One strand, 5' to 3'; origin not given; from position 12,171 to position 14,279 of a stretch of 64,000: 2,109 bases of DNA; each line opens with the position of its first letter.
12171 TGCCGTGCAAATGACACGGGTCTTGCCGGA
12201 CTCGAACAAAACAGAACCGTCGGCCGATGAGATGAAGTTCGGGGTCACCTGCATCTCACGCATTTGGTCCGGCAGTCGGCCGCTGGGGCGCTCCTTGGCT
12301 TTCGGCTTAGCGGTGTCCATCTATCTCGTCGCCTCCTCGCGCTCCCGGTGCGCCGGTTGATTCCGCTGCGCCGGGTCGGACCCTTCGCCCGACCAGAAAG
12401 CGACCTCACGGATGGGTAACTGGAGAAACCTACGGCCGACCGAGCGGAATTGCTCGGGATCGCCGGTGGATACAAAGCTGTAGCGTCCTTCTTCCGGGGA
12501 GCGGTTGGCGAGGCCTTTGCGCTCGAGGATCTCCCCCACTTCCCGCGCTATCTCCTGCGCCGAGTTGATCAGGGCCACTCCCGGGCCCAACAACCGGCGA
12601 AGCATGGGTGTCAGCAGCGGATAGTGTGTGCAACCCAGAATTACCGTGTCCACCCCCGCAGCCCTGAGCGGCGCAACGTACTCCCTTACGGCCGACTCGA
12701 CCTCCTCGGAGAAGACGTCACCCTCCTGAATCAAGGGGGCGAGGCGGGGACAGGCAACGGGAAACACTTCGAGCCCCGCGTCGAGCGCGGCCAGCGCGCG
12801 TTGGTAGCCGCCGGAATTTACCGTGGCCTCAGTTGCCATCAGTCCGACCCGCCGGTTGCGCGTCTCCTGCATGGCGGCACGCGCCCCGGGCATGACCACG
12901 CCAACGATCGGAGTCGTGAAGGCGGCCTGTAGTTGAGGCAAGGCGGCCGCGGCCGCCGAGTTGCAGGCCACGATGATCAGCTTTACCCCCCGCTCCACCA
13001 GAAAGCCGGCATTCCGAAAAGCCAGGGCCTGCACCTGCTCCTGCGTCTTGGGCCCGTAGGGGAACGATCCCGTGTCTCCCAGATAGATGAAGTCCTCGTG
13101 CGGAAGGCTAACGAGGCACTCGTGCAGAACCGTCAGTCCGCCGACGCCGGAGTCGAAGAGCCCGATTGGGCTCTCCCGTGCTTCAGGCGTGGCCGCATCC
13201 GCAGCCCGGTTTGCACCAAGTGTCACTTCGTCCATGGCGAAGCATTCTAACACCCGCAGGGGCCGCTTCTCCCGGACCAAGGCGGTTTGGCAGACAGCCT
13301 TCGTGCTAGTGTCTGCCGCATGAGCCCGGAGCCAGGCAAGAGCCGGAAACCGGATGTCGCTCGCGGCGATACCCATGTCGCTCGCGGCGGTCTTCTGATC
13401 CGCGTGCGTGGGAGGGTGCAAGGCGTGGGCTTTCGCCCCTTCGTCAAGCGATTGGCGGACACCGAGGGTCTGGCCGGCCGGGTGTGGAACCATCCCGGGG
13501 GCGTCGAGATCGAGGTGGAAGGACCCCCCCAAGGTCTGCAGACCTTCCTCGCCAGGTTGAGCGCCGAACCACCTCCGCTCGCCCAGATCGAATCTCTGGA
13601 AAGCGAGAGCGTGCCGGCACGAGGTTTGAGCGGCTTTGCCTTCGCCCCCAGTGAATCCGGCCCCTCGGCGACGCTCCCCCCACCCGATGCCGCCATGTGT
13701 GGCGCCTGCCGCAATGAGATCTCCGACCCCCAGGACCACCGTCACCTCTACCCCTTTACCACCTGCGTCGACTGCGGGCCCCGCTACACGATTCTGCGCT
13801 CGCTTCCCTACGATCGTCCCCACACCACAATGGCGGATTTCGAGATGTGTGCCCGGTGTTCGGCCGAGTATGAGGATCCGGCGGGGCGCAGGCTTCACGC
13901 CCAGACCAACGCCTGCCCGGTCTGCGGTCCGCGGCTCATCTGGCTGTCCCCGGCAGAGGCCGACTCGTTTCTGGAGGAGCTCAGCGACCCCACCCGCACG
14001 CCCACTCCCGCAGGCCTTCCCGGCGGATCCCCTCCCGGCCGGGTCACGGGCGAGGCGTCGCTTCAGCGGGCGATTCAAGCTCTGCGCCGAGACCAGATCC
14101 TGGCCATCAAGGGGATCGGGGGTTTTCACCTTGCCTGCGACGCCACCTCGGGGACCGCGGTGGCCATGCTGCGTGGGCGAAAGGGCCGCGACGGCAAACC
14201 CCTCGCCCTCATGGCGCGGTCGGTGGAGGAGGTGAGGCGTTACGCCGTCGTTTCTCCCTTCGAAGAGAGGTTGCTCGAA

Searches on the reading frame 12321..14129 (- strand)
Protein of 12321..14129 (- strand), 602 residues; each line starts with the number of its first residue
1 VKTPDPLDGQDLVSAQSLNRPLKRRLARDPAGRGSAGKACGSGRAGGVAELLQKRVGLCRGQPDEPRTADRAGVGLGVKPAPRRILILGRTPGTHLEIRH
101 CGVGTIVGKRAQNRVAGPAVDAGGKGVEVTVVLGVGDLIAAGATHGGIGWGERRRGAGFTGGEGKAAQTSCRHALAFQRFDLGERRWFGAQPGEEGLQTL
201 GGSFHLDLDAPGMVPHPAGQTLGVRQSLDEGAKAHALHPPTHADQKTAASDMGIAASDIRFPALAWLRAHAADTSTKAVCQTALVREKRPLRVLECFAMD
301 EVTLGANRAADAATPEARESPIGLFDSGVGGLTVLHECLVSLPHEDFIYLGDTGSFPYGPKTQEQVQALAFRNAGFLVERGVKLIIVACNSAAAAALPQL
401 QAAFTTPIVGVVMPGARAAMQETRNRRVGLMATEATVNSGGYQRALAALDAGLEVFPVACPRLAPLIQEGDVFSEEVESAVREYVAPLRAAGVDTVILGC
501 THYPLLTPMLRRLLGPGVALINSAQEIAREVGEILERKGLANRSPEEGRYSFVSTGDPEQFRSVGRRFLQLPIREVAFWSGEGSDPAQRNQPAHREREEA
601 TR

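Call 48: search_protein_families(library=pfam, proteins=[window:12321-14129:-], max_evalue=0.00001)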
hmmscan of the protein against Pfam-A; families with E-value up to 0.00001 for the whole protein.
window:12321-14129:- (602 aa): 1 family
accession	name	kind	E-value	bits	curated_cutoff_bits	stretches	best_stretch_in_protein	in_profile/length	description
PF01177.27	Asp_Glu_race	-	1.4e-24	87.6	31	1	356-530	39-210/211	Asp/Glu/Hydantoin racemase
